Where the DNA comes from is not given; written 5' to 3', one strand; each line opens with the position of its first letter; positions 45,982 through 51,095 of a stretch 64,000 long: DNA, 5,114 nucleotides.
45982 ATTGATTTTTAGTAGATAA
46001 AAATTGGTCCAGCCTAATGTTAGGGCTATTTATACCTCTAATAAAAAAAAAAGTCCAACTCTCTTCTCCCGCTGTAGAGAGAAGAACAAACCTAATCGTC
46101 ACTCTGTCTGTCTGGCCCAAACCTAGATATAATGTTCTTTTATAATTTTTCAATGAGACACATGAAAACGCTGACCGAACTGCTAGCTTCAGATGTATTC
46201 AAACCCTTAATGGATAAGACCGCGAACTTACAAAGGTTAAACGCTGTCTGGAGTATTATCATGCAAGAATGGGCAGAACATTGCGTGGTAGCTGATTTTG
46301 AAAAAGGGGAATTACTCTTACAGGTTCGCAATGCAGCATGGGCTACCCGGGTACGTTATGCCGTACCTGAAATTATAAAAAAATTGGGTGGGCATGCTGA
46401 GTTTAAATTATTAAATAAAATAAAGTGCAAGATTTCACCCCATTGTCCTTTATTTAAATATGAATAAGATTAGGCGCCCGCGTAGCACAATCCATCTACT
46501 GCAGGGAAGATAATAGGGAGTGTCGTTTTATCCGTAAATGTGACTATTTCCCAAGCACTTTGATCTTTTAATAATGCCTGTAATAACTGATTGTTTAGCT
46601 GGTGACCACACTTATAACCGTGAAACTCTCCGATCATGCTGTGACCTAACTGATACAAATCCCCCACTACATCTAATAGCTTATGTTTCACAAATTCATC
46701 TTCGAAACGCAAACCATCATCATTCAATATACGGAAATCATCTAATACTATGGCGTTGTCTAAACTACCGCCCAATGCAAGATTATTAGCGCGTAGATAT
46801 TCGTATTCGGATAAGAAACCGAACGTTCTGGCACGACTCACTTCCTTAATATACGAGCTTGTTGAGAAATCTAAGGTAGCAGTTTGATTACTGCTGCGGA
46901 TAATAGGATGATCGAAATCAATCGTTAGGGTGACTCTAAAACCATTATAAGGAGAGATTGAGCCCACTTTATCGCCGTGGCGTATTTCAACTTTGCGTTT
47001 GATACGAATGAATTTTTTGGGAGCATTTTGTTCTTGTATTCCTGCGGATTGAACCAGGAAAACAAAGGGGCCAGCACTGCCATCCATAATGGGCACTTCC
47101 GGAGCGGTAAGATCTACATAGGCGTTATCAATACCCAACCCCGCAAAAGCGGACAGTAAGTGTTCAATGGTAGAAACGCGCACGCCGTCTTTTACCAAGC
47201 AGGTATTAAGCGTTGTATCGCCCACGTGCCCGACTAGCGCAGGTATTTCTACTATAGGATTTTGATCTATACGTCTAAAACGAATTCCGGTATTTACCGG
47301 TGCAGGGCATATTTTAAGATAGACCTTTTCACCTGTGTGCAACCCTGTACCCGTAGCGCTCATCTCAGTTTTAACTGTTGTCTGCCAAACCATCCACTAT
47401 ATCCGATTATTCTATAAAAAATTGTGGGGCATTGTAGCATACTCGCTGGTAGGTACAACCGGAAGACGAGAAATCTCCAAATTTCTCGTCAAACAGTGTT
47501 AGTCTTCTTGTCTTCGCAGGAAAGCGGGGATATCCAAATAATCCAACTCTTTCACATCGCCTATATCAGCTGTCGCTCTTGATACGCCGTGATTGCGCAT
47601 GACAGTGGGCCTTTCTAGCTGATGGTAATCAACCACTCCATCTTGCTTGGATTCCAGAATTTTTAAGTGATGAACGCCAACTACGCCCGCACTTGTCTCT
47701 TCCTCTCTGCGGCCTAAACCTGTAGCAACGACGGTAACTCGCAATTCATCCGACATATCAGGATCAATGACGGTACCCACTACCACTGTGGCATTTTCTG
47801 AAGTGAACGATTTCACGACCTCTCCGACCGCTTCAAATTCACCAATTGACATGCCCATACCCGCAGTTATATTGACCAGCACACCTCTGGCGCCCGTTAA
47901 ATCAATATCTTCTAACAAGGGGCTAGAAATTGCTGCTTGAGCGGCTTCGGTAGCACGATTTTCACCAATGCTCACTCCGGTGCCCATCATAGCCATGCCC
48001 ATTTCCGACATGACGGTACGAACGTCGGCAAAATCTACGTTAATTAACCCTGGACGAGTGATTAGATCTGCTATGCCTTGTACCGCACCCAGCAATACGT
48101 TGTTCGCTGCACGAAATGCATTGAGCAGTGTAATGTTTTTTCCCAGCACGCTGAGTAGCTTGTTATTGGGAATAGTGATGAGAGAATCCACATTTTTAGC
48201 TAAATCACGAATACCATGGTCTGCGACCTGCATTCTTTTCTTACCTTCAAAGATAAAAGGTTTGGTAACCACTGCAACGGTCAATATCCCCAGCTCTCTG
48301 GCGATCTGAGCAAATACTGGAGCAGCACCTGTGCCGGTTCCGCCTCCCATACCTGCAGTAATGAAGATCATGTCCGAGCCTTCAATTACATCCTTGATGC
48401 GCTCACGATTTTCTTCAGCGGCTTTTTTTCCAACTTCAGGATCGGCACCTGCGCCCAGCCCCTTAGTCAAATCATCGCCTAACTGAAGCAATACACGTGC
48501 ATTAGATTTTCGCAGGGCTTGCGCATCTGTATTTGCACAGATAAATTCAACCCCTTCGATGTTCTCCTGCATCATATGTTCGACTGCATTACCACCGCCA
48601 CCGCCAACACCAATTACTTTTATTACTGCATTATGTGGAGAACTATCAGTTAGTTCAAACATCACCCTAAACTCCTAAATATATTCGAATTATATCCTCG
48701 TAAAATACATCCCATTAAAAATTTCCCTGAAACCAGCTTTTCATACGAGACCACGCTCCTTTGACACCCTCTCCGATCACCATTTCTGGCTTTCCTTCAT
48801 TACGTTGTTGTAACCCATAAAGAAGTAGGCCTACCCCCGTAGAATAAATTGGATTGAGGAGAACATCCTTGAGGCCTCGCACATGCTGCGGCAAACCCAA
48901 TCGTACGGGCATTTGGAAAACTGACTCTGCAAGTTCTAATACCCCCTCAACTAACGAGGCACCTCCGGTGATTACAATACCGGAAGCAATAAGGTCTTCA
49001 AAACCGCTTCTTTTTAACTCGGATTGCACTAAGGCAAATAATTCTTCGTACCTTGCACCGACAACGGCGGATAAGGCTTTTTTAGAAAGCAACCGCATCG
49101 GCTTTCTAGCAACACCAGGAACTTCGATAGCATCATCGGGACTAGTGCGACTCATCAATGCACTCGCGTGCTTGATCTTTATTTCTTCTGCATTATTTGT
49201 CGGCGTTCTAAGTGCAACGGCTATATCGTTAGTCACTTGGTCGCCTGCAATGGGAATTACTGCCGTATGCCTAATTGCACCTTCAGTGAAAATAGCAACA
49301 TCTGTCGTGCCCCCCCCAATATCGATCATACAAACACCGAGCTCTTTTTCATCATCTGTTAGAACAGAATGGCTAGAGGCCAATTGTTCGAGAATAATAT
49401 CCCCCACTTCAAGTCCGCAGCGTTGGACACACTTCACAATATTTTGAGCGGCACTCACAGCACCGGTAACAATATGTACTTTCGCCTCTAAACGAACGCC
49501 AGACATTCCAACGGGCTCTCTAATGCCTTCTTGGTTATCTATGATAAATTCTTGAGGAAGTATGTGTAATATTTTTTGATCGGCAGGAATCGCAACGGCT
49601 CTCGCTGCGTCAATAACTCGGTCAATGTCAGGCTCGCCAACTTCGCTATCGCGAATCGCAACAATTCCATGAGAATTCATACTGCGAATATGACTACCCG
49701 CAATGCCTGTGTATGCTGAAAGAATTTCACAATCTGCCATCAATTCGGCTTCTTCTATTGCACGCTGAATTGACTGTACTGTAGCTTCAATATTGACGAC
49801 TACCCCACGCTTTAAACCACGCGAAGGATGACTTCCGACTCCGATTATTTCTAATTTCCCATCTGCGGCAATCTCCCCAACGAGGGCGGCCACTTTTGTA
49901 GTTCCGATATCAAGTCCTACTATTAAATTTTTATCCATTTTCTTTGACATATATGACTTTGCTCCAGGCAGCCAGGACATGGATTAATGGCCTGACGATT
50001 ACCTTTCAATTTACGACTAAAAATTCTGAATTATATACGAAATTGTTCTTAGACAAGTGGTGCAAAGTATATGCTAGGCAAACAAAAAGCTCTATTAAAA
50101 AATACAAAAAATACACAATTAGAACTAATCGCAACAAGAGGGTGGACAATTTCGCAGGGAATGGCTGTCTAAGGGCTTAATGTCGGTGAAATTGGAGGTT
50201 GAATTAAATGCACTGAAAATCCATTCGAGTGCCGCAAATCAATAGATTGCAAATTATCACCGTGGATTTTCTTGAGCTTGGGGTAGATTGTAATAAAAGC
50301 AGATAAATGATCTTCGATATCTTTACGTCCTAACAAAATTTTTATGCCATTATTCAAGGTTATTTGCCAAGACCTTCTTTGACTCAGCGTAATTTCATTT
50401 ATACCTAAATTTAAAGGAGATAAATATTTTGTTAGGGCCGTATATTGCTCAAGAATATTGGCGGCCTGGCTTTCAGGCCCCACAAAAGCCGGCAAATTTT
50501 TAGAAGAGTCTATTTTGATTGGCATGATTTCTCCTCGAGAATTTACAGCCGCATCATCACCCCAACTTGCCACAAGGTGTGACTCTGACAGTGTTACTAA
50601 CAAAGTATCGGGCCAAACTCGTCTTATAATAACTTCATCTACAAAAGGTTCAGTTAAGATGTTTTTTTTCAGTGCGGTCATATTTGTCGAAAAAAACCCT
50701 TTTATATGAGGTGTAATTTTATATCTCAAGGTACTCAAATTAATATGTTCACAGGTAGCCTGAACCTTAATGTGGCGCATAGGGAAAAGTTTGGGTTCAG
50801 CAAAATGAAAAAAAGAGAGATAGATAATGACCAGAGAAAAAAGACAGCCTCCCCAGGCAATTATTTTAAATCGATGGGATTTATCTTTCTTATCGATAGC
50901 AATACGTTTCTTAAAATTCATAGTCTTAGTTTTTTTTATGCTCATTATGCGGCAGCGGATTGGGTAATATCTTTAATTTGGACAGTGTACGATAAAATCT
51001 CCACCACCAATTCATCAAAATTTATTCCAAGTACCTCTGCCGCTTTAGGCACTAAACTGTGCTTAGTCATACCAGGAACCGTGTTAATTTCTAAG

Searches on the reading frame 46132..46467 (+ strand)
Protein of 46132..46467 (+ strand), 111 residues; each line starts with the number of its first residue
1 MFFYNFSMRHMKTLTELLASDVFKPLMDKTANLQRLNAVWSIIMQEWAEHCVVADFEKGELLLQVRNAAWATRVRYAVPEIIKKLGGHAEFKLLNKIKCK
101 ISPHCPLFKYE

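Call 44: search_protein_families(library=pfam, proteins=[window:46132-46467:+], max_evalue=0.001)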
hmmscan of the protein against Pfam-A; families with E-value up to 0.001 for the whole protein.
window:46132-46467:+ (111 aa): 1 family
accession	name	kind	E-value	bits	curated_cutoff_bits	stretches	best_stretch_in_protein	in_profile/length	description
PF05258.17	DciA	-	1.3e-13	51.4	24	1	15-98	7-88/89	Dna[CI] antecedent, DciA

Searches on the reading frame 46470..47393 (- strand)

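Call 44: search_protein_families(library=pfam, proteins=[window:46470-47393:-], max_evalue=0.001)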
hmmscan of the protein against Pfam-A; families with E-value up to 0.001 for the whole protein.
window:46470-47393:- (307 aa): 1 family
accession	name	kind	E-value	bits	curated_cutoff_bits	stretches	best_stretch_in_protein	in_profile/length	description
PF03331.19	LpxC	-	3.5e-106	355.1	27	1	4-275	1-267/268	UDP-3-O-acyl N-acetylglycosamine deacetylase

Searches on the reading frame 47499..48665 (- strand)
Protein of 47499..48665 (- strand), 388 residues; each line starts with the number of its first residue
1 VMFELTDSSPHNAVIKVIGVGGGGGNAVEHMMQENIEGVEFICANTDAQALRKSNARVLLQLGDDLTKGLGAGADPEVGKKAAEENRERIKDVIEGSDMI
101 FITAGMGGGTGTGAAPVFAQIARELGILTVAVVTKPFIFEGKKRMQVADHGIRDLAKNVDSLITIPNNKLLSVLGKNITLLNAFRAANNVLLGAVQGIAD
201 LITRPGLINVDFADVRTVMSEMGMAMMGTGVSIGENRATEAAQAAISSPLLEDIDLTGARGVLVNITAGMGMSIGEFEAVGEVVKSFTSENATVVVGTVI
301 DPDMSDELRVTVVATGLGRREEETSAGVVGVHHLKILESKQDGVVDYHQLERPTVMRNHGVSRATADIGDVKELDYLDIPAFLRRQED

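Call 44: search_protein_families(library=pfam, proteins=[window:47499-48665:-], max_evalue=0.001)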
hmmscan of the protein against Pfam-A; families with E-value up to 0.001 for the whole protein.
window:47499-48665:- (388 aa): 2 families
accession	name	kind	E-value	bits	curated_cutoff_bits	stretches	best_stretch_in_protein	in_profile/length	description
PF00091.31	Tubulin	-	2.7e-50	171.8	33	1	15-174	2-189/190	Tubulin/FtsZ family, GTPase domain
PF12327.13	FtsZ_C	-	5.8e-35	119.9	27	1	223-317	1-94/95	FtsZ family, C-terminal domain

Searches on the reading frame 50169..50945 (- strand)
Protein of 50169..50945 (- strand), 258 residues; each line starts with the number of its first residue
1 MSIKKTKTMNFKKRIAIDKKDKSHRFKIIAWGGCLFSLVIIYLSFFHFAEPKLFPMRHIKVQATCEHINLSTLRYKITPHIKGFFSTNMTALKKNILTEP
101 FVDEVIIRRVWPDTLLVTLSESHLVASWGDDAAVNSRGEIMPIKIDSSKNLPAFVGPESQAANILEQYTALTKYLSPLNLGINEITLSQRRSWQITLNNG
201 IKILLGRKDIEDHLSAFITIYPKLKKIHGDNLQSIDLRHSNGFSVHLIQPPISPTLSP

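Call 44: search_protein_families(library=pfam, proteins=[window:50169-50945:-], max_evalue=0.001)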
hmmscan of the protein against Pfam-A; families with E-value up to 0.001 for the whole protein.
window:50169-50945:- (258 aa): 2 families
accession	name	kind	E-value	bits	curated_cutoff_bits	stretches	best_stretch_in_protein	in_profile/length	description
PF03799.20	FtsQ_DivIB_C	-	3.4e-23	83.1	21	1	126-238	1-114/114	Cell division protein FtsQ/DivIB, C-terminal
PF08478.15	POTRA_1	-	4.6e-09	36.9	23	1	54-121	1-68/69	POTRA domain, FtsQ-type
